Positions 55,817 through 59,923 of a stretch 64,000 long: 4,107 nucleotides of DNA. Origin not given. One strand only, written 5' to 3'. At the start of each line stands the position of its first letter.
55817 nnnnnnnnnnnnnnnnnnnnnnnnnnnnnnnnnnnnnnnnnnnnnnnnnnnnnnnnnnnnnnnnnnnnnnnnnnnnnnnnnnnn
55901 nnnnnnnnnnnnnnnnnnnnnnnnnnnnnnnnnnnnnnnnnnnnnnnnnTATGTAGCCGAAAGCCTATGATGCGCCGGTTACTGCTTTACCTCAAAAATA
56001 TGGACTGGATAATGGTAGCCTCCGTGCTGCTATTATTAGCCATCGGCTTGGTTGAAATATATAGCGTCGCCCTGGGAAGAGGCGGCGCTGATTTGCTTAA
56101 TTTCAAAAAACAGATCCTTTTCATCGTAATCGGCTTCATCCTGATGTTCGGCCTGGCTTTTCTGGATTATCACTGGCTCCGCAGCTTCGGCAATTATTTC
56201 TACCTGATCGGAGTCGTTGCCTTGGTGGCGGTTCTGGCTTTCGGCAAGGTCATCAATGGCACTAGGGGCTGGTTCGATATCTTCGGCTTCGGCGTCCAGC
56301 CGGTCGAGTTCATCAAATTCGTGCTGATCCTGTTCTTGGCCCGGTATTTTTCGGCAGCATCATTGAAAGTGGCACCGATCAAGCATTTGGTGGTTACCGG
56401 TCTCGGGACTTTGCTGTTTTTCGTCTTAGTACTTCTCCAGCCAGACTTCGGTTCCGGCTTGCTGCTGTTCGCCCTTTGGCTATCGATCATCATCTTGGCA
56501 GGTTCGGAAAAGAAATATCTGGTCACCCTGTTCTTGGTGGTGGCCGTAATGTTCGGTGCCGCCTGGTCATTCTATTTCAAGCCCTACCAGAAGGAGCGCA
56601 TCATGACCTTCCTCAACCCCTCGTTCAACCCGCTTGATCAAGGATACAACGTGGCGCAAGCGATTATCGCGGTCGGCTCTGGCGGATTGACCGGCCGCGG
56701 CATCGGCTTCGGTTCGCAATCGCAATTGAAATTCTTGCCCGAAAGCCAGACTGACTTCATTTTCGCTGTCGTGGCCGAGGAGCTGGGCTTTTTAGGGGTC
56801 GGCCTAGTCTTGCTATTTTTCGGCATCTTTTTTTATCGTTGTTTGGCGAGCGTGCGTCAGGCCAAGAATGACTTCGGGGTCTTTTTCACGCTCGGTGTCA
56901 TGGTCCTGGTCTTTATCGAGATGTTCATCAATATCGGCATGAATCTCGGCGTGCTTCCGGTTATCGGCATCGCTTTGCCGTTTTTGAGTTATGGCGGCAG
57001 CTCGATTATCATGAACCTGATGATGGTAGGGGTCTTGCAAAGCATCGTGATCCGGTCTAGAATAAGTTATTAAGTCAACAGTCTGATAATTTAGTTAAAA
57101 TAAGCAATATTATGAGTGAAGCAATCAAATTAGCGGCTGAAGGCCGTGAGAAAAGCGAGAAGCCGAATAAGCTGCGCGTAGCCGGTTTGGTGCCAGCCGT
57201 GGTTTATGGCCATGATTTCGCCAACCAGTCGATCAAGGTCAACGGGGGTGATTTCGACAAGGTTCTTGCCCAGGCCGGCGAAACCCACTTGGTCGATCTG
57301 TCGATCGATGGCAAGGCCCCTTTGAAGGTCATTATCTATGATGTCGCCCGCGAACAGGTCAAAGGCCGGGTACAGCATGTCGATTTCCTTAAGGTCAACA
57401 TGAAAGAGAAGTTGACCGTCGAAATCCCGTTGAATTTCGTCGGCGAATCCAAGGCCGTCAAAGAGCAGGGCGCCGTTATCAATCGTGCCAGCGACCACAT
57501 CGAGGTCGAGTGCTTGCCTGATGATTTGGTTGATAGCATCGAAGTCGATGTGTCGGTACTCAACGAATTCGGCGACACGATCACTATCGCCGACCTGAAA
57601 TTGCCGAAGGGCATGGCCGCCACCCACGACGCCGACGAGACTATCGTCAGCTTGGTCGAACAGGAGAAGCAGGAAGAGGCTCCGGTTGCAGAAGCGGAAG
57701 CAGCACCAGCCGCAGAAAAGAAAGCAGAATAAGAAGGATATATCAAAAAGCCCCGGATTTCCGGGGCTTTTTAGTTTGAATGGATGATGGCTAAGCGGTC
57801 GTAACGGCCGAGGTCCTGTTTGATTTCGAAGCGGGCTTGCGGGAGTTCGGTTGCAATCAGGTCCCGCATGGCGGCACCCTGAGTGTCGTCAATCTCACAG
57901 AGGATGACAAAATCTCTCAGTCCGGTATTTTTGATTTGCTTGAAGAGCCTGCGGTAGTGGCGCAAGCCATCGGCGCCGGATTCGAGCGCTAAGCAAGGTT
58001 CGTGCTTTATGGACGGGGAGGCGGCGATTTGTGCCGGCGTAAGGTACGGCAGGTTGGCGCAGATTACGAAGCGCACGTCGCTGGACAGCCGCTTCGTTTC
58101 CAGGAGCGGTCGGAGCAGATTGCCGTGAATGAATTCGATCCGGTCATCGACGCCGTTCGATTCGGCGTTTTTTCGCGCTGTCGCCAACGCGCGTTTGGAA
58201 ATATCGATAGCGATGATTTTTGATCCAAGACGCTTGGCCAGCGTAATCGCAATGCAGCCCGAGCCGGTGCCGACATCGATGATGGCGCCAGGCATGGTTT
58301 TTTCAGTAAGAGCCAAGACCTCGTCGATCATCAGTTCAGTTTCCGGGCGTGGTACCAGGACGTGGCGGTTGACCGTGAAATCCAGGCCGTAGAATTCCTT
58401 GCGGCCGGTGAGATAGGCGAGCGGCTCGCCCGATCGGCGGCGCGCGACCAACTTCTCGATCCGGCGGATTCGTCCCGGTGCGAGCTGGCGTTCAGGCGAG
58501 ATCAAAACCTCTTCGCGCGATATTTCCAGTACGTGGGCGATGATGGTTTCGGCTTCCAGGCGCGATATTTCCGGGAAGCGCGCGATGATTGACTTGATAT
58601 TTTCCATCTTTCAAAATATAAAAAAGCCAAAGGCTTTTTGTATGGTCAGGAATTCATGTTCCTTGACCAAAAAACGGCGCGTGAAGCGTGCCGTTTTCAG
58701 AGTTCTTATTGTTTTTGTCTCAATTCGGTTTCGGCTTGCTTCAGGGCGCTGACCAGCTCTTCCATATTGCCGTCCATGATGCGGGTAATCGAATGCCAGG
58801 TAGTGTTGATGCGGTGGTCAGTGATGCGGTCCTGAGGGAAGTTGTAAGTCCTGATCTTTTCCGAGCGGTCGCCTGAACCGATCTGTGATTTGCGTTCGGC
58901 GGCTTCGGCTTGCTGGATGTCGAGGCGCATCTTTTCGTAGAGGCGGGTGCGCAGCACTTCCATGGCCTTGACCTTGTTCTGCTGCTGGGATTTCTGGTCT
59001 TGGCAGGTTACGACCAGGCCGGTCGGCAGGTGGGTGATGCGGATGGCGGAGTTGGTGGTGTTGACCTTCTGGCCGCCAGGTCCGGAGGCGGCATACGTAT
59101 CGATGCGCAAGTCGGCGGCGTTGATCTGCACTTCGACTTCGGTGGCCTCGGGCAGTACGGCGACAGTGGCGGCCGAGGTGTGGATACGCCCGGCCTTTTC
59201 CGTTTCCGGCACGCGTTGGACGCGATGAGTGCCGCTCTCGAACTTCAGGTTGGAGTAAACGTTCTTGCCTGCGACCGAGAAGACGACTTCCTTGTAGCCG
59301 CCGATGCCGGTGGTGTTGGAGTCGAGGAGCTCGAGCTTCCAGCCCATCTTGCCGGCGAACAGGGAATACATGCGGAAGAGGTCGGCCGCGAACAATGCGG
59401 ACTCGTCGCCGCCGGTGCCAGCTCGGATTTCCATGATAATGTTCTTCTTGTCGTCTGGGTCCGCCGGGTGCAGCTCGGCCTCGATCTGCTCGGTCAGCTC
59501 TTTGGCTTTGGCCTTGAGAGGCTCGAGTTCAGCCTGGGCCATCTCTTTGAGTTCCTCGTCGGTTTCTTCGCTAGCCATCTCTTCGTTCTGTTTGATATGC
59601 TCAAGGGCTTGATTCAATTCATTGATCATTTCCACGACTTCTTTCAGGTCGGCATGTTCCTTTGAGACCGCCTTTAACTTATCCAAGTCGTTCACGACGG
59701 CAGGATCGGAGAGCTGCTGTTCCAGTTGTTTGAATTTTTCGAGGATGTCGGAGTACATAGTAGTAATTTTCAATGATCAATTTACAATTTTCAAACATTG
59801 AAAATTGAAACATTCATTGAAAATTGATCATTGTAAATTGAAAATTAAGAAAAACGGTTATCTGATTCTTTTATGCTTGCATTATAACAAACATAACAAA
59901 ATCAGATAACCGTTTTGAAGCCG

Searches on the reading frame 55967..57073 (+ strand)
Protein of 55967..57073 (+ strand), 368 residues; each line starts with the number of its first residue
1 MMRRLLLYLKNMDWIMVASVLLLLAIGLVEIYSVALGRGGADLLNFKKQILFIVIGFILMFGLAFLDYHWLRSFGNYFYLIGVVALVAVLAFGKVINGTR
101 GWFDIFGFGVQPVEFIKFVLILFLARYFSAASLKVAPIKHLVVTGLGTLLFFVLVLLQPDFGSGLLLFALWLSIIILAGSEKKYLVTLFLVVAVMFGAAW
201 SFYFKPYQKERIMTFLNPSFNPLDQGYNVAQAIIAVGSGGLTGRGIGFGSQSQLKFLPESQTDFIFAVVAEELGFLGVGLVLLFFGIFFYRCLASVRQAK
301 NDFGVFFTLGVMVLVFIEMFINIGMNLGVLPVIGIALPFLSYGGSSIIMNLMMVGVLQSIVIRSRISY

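Call 77: search_protein_families(library=pfam, max_evalue=0.00001, proteins=[window:55967-57073:+])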
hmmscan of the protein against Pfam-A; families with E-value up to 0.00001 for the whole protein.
window:55967-57073:+ (368 aa): 1 family
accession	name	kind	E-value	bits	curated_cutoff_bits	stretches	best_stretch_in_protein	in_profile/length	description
PF01098.24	FTSW_RODA_SPOVE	-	2.8e-93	313.2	26.4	1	15-362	3-352/356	Cell cycle protein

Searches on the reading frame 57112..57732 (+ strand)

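Call 77: search_protein_families(library=pfam, max_evalue=0.00001, proteins=[window:57112-57732:+])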
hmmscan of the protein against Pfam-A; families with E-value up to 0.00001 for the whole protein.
window:57112-57732:+ (206 aa): 2 families
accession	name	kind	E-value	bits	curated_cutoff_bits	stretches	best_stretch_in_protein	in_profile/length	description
PF14693.11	Ribosomal_TL5_C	-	1e-23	83.9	27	1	100-183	1-82/84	Ribosomal protein TL5, C-terminal domain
PF01386.24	Ribosomal_L25p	-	1.2e-20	74.2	23.6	1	7-92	1-82/82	Ribosomal L25p family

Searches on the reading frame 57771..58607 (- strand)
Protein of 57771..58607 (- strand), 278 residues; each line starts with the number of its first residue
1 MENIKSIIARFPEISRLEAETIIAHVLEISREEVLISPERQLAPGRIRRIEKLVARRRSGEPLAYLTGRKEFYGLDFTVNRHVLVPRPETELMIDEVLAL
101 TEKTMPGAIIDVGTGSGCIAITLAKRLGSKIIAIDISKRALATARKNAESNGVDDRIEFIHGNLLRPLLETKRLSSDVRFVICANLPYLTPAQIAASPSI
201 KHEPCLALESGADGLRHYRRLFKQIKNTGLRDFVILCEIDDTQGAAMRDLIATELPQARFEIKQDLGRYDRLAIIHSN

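Call 77: search_protein_families(library=pfam, max_evalue=0.00001, proteins=[window:57771-58607:-])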
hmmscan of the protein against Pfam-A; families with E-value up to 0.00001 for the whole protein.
window:57771-58607:- (278 aa): 9 families
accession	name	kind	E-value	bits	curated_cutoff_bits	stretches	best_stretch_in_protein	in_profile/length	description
PF17827.6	PrmC_N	-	3.3e-14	53.6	23.4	1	14-68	17-71/71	PrmC N-terminal domain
PF13649.12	Methyltransf_25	-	1.3e-12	48.7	27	1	109-194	1-82/97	Methyltransferase domain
PF13847.12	Methyltransf_31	-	1.6e-12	47.7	27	1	108-193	6-90/145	Methyltransferase domain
PF06325.19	PrmA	-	9.1e-11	42.2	22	1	105-162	163-219/296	Ribosomal protein L11 methyltransferase (PrmA)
PF05175.20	MTS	-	2.6e-10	40.6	23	1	103-169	30-95/170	Methyltransferase small domain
PF09445.16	Methyltransf_15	-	1.7e-09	37.9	22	1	108-181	3-75/165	RNA cap guanine-N2 methyltransferase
PF08241.18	Methyltransf_11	-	1.2e-07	32.7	21.2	1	110-166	1-53/95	Methyltransferase domain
PF12847.13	Methyltransf_18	-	2.3e-07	31.4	27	1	108-171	17-81/151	Methyltransferase domain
PF01209.24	Ubie_methyltran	-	4.1e-06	26.8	20.1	1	101-164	43-107/233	ubiE/COQ5 methyltransferase family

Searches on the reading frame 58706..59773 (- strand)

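Call 77: search_protein_families(library=pfam, max_evalue=0.00001, proteins=[window:58706-59773:-])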
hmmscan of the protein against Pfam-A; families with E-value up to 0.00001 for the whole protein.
window:58706-59773:- (355 aa): 2 families
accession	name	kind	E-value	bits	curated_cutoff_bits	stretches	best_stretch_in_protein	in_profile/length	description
PF03462.23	PCRF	-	1.2e-73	247.5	24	1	12-204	3-194/194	PCRF domain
PF00472.26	RF-1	-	1.4e-41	141.5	35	1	212-321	2-116/116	RF-1 domain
